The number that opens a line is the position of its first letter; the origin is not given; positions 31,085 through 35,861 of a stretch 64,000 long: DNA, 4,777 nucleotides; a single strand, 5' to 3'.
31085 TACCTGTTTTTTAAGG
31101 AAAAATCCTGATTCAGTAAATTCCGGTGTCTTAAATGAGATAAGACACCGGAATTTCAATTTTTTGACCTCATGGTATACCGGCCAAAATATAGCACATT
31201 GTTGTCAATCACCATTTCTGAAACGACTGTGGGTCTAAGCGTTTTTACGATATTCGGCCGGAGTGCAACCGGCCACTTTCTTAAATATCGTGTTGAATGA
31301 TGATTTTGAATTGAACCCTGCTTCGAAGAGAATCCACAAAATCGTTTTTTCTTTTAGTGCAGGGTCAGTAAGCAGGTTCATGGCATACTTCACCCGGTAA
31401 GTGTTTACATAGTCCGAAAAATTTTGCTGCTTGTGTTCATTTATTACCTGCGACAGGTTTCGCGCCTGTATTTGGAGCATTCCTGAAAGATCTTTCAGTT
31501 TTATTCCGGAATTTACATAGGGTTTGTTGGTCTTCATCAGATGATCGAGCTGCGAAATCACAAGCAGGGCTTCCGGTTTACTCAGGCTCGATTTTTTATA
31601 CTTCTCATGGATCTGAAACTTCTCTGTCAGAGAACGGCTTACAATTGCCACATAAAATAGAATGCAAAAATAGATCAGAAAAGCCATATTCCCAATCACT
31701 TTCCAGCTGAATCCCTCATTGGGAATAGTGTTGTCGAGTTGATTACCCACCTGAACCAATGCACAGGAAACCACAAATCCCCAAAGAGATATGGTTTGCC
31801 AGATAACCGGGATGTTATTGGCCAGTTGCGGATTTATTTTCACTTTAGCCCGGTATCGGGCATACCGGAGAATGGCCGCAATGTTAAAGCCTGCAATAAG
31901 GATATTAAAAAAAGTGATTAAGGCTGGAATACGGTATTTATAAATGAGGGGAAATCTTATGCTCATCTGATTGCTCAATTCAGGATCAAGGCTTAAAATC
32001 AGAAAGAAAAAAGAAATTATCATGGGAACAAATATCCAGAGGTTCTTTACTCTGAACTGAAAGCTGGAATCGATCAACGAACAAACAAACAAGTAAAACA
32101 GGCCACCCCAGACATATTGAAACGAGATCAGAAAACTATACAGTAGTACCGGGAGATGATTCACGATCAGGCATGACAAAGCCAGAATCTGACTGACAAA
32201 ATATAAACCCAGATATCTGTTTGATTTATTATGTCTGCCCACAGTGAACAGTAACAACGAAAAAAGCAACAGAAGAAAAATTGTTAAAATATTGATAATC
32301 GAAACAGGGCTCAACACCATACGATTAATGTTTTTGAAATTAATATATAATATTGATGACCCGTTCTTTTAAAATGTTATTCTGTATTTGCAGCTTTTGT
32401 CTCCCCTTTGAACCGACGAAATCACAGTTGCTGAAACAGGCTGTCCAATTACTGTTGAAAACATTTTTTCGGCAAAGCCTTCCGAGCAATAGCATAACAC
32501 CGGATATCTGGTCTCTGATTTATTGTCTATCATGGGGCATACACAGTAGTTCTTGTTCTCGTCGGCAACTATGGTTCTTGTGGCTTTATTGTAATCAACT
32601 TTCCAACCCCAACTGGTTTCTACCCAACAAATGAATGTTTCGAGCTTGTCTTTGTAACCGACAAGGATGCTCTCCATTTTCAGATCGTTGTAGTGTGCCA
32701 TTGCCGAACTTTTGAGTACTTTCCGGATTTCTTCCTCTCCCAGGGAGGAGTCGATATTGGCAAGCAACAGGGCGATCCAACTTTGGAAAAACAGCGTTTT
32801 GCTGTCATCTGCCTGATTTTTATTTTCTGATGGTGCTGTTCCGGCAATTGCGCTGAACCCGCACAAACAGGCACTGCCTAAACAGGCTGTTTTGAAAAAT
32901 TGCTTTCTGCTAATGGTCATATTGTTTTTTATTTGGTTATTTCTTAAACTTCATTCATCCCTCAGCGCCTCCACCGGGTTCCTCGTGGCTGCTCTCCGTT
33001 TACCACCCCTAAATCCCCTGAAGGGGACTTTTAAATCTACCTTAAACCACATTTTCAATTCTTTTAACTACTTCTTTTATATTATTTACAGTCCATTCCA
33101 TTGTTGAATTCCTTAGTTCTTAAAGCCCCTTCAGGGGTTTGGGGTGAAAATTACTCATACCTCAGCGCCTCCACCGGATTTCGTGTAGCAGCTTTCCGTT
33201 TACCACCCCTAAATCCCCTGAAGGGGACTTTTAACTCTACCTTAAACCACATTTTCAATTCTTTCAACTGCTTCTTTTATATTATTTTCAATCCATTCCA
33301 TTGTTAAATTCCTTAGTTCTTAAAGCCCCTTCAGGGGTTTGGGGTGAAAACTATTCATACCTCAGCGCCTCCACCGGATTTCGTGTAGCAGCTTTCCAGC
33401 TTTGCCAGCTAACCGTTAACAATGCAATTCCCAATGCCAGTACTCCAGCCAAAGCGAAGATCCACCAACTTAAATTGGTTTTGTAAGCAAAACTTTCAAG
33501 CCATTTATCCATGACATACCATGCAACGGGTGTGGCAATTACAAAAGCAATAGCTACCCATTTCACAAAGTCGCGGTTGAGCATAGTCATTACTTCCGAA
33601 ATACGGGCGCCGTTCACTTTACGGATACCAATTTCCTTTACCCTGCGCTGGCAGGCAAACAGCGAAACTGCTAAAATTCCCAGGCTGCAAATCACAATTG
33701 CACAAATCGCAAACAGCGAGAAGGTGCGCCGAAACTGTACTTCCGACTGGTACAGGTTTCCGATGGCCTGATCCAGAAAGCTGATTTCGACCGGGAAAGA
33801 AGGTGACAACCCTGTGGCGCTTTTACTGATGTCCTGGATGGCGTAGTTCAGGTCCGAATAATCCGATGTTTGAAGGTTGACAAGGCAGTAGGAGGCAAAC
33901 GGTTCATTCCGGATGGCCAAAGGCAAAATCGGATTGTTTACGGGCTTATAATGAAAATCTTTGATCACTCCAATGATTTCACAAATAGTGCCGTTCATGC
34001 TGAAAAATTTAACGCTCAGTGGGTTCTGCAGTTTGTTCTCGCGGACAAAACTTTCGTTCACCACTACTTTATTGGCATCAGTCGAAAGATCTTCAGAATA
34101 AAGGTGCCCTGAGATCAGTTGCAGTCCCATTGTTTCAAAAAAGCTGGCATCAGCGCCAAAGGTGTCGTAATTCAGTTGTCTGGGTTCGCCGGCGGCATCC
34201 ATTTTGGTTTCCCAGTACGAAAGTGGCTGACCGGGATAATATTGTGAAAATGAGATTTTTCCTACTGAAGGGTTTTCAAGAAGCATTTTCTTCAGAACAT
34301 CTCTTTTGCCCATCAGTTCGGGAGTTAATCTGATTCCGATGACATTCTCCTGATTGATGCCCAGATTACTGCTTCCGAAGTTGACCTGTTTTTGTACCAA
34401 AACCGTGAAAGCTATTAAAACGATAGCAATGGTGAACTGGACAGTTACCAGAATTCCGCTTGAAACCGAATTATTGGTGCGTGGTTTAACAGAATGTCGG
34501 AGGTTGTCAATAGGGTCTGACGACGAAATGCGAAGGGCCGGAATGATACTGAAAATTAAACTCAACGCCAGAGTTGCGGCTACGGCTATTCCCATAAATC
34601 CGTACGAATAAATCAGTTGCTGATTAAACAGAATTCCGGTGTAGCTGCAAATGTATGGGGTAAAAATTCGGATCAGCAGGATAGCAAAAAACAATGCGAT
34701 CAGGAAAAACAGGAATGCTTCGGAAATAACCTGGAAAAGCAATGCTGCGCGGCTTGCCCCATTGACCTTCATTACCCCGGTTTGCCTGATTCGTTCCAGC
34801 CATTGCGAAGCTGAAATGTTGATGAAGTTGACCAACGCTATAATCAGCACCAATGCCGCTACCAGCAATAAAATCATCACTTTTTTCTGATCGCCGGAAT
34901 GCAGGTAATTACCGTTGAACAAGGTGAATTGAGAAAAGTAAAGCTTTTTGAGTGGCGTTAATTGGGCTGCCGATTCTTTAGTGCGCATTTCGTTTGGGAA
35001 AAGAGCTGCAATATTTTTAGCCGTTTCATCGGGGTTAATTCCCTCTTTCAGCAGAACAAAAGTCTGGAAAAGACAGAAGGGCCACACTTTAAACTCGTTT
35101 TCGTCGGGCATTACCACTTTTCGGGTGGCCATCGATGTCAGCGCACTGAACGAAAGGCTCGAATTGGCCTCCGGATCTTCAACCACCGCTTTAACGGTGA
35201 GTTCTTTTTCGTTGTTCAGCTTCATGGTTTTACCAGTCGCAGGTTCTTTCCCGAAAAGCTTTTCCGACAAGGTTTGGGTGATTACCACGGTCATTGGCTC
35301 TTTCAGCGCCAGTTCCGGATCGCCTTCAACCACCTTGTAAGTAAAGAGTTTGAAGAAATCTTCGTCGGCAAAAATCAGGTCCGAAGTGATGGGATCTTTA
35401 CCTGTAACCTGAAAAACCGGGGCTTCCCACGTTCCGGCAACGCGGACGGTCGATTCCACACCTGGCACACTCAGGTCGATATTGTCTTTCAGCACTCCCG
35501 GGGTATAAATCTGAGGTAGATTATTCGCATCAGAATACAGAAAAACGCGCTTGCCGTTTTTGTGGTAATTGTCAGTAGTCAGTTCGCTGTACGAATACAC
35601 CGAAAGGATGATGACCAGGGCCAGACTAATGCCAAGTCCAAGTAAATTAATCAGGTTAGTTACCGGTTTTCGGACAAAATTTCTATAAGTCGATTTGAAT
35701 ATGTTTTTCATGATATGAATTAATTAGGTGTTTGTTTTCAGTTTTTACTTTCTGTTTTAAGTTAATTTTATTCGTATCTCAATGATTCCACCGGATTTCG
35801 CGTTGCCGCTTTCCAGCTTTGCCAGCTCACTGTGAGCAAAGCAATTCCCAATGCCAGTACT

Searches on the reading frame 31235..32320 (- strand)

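Call 57: search_protein_families(library=pfam, proteins=[window:31235-32320:-])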
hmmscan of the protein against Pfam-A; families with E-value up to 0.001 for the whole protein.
window:31235-32320:- (361 aa): 2 families
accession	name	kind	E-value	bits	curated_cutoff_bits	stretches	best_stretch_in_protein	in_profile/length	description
PF12833.13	HTH_18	-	1.9e-15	57.4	33.6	1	280-359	3-79/80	Helix-turn-helix domain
PF00165.29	HTH_AraC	-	4.5e-07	30.3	26.6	1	323-359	7-42/42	Bacterial regulatory helix-turn-helix proteins, AraC family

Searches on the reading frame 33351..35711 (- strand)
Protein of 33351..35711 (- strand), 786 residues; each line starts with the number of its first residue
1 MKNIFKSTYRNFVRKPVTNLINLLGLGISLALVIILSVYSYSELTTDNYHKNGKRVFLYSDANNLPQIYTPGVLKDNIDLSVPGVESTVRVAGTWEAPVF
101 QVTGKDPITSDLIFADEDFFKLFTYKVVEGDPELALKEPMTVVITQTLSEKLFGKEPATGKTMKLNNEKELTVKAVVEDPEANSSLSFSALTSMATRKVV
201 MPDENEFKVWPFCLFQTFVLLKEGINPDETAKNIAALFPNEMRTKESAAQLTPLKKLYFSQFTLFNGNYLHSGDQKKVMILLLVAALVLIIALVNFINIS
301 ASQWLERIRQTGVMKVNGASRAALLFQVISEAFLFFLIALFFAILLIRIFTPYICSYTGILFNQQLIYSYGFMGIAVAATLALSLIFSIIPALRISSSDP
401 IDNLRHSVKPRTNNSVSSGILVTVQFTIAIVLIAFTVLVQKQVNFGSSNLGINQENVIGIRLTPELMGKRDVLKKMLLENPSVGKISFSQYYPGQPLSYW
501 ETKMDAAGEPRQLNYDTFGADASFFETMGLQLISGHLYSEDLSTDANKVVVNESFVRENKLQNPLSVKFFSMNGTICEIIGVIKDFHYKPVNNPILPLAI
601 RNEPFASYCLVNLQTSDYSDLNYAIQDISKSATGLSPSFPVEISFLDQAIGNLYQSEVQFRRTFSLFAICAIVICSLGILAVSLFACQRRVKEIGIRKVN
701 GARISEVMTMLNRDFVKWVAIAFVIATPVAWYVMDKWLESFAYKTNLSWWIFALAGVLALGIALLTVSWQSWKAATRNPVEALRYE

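Call 57: search_protein_families(library=pfam, proteins=[window:33351-35711:-])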
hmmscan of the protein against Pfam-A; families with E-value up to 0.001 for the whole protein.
window:33351-35711:- (786 aa): 2 families
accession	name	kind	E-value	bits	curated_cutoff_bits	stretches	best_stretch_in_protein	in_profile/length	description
PF12704.14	MacB_PCD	-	2.9e-25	90.2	27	1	20-236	2-206/207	MacB-like periplasmic core domain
PF02687.27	FtsX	-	1.2e-24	87.1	25.5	2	283-400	2-120/120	FtsX-like permease C-terminal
